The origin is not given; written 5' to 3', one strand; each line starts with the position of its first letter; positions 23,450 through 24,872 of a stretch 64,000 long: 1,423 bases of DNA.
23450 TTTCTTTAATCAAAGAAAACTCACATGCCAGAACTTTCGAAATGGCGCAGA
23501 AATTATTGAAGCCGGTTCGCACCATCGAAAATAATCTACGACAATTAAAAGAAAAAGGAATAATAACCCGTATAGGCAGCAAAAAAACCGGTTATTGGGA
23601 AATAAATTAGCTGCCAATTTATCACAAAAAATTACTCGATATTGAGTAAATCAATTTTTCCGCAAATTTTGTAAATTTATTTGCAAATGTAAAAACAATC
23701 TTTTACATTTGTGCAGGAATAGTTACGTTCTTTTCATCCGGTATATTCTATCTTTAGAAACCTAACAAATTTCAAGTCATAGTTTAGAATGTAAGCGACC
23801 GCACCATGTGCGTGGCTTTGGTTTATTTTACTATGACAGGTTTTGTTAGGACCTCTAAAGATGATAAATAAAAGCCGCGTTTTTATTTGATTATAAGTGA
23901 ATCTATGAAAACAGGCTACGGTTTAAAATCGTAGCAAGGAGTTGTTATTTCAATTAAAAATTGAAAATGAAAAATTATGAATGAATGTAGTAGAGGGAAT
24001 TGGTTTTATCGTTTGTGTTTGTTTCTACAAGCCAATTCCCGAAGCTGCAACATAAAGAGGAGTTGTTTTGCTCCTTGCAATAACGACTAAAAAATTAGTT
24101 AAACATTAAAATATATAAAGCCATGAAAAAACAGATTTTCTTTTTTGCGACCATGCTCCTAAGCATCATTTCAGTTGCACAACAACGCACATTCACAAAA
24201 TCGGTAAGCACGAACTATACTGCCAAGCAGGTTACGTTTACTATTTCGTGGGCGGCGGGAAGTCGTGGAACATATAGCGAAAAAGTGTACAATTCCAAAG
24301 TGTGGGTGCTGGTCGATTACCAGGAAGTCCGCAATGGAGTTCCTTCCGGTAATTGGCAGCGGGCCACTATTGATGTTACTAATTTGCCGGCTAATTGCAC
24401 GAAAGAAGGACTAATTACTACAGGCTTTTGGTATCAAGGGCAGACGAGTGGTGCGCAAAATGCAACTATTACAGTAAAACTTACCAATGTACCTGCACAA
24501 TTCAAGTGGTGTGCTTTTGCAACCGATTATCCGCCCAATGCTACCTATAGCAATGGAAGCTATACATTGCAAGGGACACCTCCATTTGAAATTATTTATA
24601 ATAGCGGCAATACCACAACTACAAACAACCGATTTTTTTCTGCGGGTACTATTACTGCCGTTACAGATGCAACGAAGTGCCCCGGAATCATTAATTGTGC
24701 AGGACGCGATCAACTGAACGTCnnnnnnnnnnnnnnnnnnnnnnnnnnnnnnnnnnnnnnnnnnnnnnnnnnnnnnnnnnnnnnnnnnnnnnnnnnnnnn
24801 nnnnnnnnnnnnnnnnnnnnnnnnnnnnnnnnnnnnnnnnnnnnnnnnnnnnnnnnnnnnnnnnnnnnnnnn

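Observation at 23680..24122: Paralogous ~400-nt structured 5-prime leader (copy 1) in front of a lectin-type surface-protein gene, with covarying helices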

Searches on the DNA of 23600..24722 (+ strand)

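Call 14: search_rna_families(source=window, start=23600, end=24200, threshold=evalue, max_evalue=10)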
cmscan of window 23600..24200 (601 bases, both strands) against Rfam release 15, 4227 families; matches with E-value up to 10: 8.
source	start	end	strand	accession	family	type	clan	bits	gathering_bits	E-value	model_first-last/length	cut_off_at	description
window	23907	23992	-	RF02846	Ref84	Gene; antisense;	-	23.1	52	1.6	1-87/87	no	Enterococcus sRNA 84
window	23978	24062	-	RF00673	mir-217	Gene; miRNA;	-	18.4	70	1.8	1-93/93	no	mir-217 microRNA precursor family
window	23976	24058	-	RF03959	mir-303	Gene; miRNA;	-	17.9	77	3.2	1-70/70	no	mir-303 microRNA precursor family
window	23811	23879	+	RF03328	mir-606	Gene; miRNA;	-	15.1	80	5.4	1-84/84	no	mir-606 microRNA precursor family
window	23810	23969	+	RF01794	sok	Gene; antitoxin;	-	12.9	59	2.3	1-157/157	no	sok antitoxin (CssrC)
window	24015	24125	-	RF02887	mgtC_leader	Cis-reg; leader;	-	12.5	48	9.4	1-114/114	no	Salmonella mgtC leader RNA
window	23936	24080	+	RF01471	rliB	Gene; sRNA;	-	12.3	40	6.1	1-360/360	no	Listeria sRNA rliB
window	23751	23861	+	RF04207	MIR5048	Gene; miRNA;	-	9.3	160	9.8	1-356/356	no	MIR5048 microRNA precursor family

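Call 38: build_rna_model(alignment_id=A3, structure=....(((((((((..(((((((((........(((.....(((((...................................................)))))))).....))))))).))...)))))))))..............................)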
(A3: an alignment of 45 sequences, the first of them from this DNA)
Model R1 built from alignment A3 (45 sequences, 161 columns); structure: as given.
model positions 140; base pairs 26; branch points 0; effective number of sequences 7.93; information 0.59 bits per position. Calibrated on 0.2 Mb of random sequence (short: E-values are rough).
structure used (alignment columns):
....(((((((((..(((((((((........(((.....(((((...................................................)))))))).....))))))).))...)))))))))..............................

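Call 39: search_with_rna_model(model_id=R1, sources=[window, L001, L002, L003, L004, L005, L006, L007, L008, L009, L010, L011, L012, L013, L014, L015, L016, L017, L018, L019, L020, L021, L022, L023, L024, L025, L026, L027, L028, L029, L030, L031, L032, L033, L034, L035, L036, L037, L038, L039, L040, L041, L042, L043, L044, L045, L046, L047, L048, L049, L050, L051, L052, L053, L054, L055, L056, L057, L058, L059, L060, L061, L062, L063, L064, L065, L066, L067, L068, L069, L070, L071, L072, L073, L074, L075, L076, L077, L078, L079, L080], max_evalue=0.01, make_alignment=true)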
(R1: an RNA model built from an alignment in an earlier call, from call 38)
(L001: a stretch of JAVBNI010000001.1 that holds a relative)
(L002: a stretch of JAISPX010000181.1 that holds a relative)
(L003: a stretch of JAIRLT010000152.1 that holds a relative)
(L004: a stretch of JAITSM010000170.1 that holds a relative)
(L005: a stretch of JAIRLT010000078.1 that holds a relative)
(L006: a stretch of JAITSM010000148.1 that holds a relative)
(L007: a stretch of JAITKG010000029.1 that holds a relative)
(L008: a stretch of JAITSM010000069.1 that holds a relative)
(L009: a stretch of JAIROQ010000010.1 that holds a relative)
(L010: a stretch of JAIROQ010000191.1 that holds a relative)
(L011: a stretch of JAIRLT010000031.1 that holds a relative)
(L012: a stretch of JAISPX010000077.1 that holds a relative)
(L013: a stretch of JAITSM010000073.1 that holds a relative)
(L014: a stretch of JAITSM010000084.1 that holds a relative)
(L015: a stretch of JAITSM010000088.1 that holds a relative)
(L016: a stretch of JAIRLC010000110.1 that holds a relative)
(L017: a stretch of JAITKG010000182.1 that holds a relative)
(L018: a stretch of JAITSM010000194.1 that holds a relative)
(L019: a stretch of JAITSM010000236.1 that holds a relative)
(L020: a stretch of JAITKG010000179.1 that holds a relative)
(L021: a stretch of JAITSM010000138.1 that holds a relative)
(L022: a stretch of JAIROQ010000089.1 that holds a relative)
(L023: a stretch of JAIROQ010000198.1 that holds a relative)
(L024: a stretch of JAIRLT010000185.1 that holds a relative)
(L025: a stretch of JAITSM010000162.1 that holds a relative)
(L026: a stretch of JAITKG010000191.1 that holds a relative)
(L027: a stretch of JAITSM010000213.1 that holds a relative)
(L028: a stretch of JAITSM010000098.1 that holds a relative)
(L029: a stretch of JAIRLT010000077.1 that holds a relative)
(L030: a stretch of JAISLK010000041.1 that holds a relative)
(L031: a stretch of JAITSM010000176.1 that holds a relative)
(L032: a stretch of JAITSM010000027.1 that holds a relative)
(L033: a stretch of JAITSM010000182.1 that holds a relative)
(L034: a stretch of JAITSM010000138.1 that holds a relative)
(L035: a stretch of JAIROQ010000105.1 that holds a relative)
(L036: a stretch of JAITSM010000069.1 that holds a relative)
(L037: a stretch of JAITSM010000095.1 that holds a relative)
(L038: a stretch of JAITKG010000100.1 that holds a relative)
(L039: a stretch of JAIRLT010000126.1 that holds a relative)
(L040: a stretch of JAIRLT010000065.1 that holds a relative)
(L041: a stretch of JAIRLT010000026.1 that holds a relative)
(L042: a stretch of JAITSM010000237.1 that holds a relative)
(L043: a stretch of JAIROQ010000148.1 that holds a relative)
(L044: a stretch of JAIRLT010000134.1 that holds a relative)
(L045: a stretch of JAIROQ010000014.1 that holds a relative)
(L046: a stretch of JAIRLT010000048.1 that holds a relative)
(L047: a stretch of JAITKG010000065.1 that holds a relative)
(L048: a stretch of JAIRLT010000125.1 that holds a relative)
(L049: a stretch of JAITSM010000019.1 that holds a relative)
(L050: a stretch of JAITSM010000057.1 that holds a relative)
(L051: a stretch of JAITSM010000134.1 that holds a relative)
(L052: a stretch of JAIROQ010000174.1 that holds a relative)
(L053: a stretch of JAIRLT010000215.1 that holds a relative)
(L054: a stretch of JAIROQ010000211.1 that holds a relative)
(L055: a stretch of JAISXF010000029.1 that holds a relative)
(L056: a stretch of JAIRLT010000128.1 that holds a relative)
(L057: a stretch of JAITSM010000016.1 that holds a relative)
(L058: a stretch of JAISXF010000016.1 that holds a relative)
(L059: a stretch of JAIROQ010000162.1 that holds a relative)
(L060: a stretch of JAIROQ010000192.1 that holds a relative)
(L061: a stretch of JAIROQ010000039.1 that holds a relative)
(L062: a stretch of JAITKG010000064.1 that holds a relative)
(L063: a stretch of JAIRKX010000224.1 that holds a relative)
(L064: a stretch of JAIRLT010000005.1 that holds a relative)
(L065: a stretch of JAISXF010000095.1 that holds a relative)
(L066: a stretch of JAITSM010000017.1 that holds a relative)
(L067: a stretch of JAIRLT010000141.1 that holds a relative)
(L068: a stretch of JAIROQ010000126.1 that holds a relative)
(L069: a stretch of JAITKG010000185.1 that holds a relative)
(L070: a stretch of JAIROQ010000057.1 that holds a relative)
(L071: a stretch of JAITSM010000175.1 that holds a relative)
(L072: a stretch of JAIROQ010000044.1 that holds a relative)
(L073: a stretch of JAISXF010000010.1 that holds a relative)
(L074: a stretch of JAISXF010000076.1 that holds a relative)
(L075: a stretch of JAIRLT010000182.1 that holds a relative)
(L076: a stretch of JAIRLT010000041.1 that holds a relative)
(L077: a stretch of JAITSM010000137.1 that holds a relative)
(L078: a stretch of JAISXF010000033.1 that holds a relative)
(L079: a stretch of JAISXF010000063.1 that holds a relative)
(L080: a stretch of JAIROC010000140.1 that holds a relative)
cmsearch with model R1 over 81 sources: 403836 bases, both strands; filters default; matches with E-value up to 0.01: 92.
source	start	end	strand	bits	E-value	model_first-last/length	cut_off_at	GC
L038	2220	2356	+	132.1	4.7e-23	1-140/140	no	0.31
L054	2209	2343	+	119.3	1.5e-20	1-140/140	no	0.32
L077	1439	1577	+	118.1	2.6e-20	1-140/140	no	0.32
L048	2070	2205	+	116.4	5.6e-20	1-140/140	no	0.31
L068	2177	2323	+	115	1.1e-19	1-140/140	no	0.32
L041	2220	2354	+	114.7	1.2e-19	1-140/140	no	0.32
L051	4981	5120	-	114.1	1.6e-19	1-140/140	no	0.31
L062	2211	2349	+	112.9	2.7e-19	1-140/140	no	0.32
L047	2168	2310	+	111.7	4.7e-19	1-140/140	no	0.27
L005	35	172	+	111.2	6e-19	1-140/140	no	0.33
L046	2224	2360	+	110.6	7.9e-19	1-140/140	no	0.28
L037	1991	2129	+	109.5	1.3e-18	1-140/140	no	0.31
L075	2207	2340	+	108.3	2.2e-18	1-140/140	no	0.31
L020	2175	2309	+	108.1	2.4e-18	1-140/140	no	0.33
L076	2207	2342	+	107.9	2.6e-18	1-140/140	no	0.32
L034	2205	2341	+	107.3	3.4e-18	1-140/140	no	0.29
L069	2210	2347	+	106.8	4.4e-18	1-140/140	no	0.33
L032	435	571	+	106.7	4.5e-18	1-140/140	no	0.32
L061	797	933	+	106.3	5.3e-18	1-140/140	no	0.31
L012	1781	1917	+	106.3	5.3e-18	1-140/140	no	0.35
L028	2156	2298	+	105.9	6.4e-18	1-140/140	no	0.31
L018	2122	2258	+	105.4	8e-18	1-140/140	no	0.28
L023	2202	2339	+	103.3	2.1e-17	1-140/140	no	0.3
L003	2204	2341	+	102.8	2.7e-17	1-140/140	no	0.3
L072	2196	2333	+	102.4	3.1e-17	1-140/140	no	0.26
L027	2210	2344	+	102.3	3.3e-17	1-140/140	no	0.3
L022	267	404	+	102.3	3.3e-17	1-140/140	no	0.31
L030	2226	2362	+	101.6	4.4e-17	1-140/140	no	0.33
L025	2152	2287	+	100.7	6.7e-17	1-140/140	no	0.34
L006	2210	2346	+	98.5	1.9e-16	1-140/140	no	0.3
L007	2206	2345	+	98.4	1.9e-16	1-140/140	no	0.3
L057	2194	2330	+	97.7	2.6e-16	1-140/140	no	0.29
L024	1963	2097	+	97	3.5e-16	1-140/140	no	0.31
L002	814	954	+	94.9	9.4e-16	1-140/140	no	0.38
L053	2232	2371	+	94.2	1.3e-15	1-140/140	no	0.38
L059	2170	2307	+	90.9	5.6e-15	1-140/140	no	0.36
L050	1997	2138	+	90.6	6.5e-15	1-140/140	no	0.36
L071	2129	2263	+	89.8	9.1e-15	1-140/140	no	0.3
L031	2197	2331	+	82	3.1e-13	1-140/140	no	0.33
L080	2191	2328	+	81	5e-13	1-140/140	no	0.33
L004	959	1090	+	80.6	6e-13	1-140/140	no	0.38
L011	2216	2351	+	80.2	7e-13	1-140/140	no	0.35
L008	2180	2313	+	79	1.2e-12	1-140/140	no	0.35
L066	2185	2323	+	74.9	7.6e-12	1-140/140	no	0.33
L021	2096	2244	+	74.2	1.1e-11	1-140/140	no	0.38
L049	2215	2349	+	72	2.8e-11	1-140/140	no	0.41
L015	2186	2315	+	71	4.6e-11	1-140/140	no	0.35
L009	59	209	+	70.5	5.6e-11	1-140/140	no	0.38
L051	2095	2243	+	70.3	6.3e-11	1-140/140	no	0.34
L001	1791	1936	+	69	1.1e-10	1-140/140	no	0.34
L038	2269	2408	-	62.6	2e-09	1-140/140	no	0.28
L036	2152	2302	+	60.6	4.8e-09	1-140/140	no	0.42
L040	1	78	+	60.5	5.1e-09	61-140/140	5'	0.33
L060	2133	2283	+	59.7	7.4e-09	1-140/140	no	0.43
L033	2156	2302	+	57.1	2.3e-08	1-140/140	no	0.39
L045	1638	1788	+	55.9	4.1e-08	1-140/140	no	0.39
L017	2141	2292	+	52.9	1.6e-07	1-140/140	no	0.35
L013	2155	2300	+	52.6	1.8e-07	1-140/140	no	0.32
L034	2252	2368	-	51.6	2.8e-07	1-140/140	no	0.28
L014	2161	2310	+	51.4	3.1e-07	1-140/140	no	0.41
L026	663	812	+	51.4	3.2e-07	1-140/140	no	0.39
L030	2278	2409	-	49.8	6.5e-07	1-140/140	no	0.3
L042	2192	2330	+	48.4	1.2e-06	1-140/140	no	0.27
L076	2254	2389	-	47.2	2.1e-06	1-140/140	no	0.32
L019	2076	2205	+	46.8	2.5e-06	4-121/140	no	0.42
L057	2244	2374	-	46.1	3.4e-06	1-140/140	no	0.28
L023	2250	2390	-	42.9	1.5e-05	1-140/140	no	0.29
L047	2223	2356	-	42.5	1.7e-05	1-140/140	no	0.28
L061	845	960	-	40.8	3.7e-05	1-140/140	no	0.32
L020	2231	2363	-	40.5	4.3e-05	1-140/140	no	0.32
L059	2223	2354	-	39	8.4e-05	1-140/140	no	0.33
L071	2182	2307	-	38.9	8.6e-05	1-140/140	no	0.31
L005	84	222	-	38.8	9.1e-05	1-140/140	no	0.33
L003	2252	2391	-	38.7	9.7e-05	1-140/140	no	0.32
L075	2251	2367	-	38.5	0.00011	1-140/140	no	0.28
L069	2259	2390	-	37.9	0.00014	1-140/140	no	0.3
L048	2118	2255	-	37.2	0.00019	1-140/140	no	0.31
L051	4934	5067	+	37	0.00021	1-140/140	no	0.32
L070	64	190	+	36.4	0.00027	1-140/140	no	0.31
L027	2255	2372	-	36.1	0.00031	1-140/140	no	0.3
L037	2045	2183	-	34.8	0.00057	1-140/140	no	0.38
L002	869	1000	-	34.5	0.00063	1-140/140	no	0.35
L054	2258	2388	-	34.3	0.0007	1-140/140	no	0.3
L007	2261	2394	-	33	0.0013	1-140/140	no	0.3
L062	2263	2381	-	31.6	0.0024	1-140/140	no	0.29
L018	2174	2301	-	31.4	0.0026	1-140/140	no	0.3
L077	1491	1623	-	31.2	0.0029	1-140/140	no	0.31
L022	316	451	-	30.5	0.004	1-140/140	no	0.32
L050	2053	2187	-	29.1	0.0073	1-140/140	no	0.36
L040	1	113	-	28.4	0.0099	1-132/140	3'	0.32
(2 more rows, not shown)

Alignment A4: 92 matches aligned to the model, 246 columns, each read 5' to 3' on its own strand. Consensus structure (alignment columns), stored with it:
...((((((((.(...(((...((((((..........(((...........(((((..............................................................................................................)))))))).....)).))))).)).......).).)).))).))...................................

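Call 40: search_with_rna_model(model_id=R1, sources=[window, L001, L002, L003, L004, L005, L006, L007, L008, L009, L010, L011, L012, L013, L014, L015, L016, L017, L018, L019, L020, L021, L022, L023, L024, L025, L026, L027, L028, L029, L030, L031, L032, L033, L034, L035, L036, L037, L038, L039, L040, L041, L042, L043, L044, L045, L046, L047, L048, L049, L050, L051, L052, L053, L054, L055, L056, L057, L058, L059, L060, L061, L062, L063, L064, L065, L066, L067, L068, L069, L070, L071, L072, L073, L074, L075, L076, L077, L078, L079, L080], max_evalue=1e-9, make_alignment=true)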
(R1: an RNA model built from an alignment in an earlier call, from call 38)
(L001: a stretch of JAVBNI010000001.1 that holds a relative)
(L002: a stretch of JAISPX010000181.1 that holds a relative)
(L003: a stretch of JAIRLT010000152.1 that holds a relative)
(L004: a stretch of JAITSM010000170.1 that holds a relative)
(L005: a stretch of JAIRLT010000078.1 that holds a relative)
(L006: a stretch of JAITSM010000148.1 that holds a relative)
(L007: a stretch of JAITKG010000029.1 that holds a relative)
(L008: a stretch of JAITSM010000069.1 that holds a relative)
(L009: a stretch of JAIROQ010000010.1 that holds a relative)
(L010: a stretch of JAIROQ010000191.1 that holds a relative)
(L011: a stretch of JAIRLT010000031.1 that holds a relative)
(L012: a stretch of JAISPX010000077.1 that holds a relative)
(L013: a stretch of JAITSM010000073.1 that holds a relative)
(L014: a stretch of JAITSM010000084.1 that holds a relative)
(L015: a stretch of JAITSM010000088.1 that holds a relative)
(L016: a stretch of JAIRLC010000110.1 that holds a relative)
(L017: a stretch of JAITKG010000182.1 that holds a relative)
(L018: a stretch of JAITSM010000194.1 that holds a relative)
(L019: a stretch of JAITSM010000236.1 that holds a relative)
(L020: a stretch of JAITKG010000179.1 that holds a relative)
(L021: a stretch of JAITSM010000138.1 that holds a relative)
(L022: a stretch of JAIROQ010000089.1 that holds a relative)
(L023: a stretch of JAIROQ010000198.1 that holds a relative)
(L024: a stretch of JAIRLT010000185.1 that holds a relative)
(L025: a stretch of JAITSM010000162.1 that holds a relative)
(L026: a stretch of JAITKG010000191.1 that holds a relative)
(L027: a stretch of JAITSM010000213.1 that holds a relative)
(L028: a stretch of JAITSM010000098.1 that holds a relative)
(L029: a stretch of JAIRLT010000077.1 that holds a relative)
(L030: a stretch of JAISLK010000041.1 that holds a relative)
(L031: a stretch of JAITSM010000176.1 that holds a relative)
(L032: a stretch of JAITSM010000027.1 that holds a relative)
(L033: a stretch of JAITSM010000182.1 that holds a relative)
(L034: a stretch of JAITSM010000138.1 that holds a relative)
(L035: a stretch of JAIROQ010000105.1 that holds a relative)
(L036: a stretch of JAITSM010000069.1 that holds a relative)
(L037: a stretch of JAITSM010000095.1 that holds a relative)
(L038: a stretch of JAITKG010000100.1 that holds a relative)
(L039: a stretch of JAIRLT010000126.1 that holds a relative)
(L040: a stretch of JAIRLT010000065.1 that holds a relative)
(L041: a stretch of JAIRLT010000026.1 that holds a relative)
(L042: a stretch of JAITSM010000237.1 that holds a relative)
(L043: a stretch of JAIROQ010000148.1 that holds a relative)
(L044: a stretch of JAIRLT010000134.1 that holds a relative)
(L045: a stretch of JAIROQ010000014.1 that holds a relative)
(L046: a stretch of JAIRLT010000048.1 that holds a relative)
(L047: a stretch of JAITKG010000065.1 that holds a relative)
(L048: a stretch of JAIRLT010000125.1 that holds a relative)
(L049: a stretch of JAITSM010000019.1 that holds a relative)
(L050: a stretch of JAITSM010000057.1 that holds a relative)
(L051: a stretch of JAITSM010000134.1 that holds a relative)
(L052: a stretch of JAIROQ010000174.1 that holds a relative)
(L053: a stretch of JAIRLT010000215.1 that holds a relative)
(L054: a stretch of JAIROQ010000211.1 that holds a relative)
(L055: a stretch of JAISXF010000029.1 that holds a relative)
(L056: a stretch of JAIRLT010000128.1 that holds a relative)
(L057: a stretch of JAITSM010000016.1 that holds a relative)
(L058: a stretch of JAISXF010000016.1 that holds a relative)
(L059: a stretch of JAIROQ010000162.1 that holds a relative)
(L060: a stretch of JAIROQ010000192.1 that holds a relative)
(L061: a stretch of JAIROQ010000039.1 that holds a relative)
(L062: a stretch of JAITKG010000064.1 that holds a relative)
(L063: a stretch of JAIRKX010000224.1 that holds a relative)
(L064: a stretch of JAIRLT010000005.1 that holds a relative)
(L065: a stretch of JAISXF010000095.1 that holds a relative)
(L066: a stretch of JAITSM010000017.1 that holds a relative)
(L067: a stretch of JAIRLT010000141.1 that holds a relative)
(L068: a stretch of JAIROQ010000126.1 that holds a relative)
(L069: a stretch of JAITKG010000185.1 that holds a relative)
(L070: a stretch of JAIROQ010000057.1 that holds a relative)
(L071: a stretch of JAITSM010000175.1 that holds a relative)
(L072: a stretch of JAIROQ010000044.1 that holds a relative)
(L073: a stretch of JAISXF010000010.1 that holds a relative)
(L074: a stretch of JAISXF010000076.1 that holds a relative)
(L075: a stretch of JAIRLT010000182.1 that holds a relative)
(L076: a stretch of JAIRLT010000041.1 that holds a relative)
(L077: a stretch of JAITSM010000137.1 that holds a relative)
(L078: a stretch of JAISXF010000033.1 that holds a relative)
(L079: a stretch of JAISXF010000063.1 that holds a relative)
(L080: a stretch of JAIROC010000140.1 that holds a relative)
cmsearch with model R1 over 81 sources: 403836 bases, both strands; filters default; matches with E-value up to 1e-9: 52.
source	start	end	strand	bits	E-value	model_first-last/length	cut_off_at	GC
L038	2220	2356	+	132.1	4.7e-23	1-140/140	no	0.31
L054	2209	2343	+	119.3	1.5e-20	1-140/140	no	0.32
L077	1439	1577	+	118.1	2.6e-20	1-140/140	no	0.32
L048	2070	2205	+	116.4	5.6e-20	1-140/140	no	0.31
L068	2177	2323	+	115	1.1e-19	1-140/140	no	0.32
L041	2220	2354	+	114.7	1.2e-19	1-140/140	no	0.32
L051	4981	5120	-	114.1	1.6e-19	1-140/140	no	0.31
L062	2211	2349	+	112.9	2.7e-19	1-140/140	no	0.32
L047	2168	2310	+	111.7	4.7e-19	1-140/140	no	0.27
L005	35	172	+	111.2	6e-19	1-140/140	no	0.33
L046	2224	2360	+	110.6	7.9e-19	1-140/140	no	0.28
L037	1991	2129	+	109.5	1.3e-18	1-140/140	no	0.31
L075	2207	2340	+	108.3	2.2e-18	1-140/140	no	0.31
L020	2175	2309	+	108.1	2.4e-18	1-140/140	no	0.33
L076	2207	2342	+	107.9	2.6e-18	1-140/140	no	0.32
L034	2205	2341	+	107.3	3.4e-18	1-140/140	no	0.29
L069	2210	2347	+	106.8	4.4e-18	1-140/140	no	0.33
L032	435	571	+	106.7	4.5e-18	1-140/140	no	0.32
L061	797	933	+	106.3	5.3e-18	1-140/140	no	0.31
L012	1781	1917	+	106.3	5.3e-18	1-140/140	no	0.35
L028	2156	2298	+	105.9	6.4e-18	1-140/140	no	0.31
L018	2122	2258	+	105.4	8e-18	1-140/140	no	0.28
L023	2202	2339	+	103.3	2.1e-17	1-140/140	no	0.3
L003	2204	2341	+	102.8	2.7e-17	1-140/140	no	0.3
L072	2196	2333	+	102.4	3.1e-17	1-140/140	no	0.26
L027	2210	2344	+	102.3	3.3e-17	1-140/140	no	0.3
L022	267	404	+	102.3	3.3e-17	1-140/140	no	0.31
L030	2226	2362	+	101.6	4.4e-17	1-140/140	no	0.33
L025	2152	2287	+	100.7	6.7e-17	1-140/140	no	0.34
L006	2210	2346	+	98.5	1.9e-16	1-140/140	no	0.3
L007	2206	2345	+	98.4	1.9e-16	1-140/140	no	0.3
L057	2194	2330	+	97.7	2.6e-16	1-140/140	no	0.29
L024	1963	2097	+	97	3.5e-16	1-140/140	no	0.31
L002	814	954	+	94.9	9.4e-16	1-140/140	no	0.38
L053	2232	2371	+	94.2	1.3e-15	1-140/140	no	0.38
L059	2170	2307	+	90.9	5.6e-15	1-140/140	no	0.36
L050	1997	2138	+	90.6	6.5e-15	1-140/140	no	0.36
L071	2129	2263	+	89.8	9.1e-15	1-140/140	no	0.3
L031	2197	2331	+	82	3.1e-13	1-140/140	no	0.33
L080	2191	2328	+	81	5e-13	1-140/140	no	0.33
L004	959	1090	+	80.6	6e-13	1-140/140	no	0.38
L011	2216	2351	+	80.2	7e-13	1-140/140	no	0.35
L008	2180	2313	+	79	1.2e-12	1-140/140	no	0.35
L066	2185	2323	+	74.9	7.6e-12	1-140/140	no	0.33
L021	2096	2244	+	74.2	1.1e-11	1-140/140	no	0.38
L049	2215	2349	+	72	2.8e-11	1-140/140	no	0.41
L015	2186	2315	+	71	4.6e-11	1-140/140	no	0.35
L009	59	209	+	70.5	5.6e-11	1-140/140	no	0.38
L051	2095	2243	+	70.3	6.3e-11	1-140/140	no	0.34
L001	1791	1936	+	69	1.1e-10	1-140/140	no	0.34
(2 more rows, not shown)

Alignment A5: 52 matches aligned to the model, 220 columns, each read 5' to 3' on its own strand. Consensus structure (alignment columns), stored with it:
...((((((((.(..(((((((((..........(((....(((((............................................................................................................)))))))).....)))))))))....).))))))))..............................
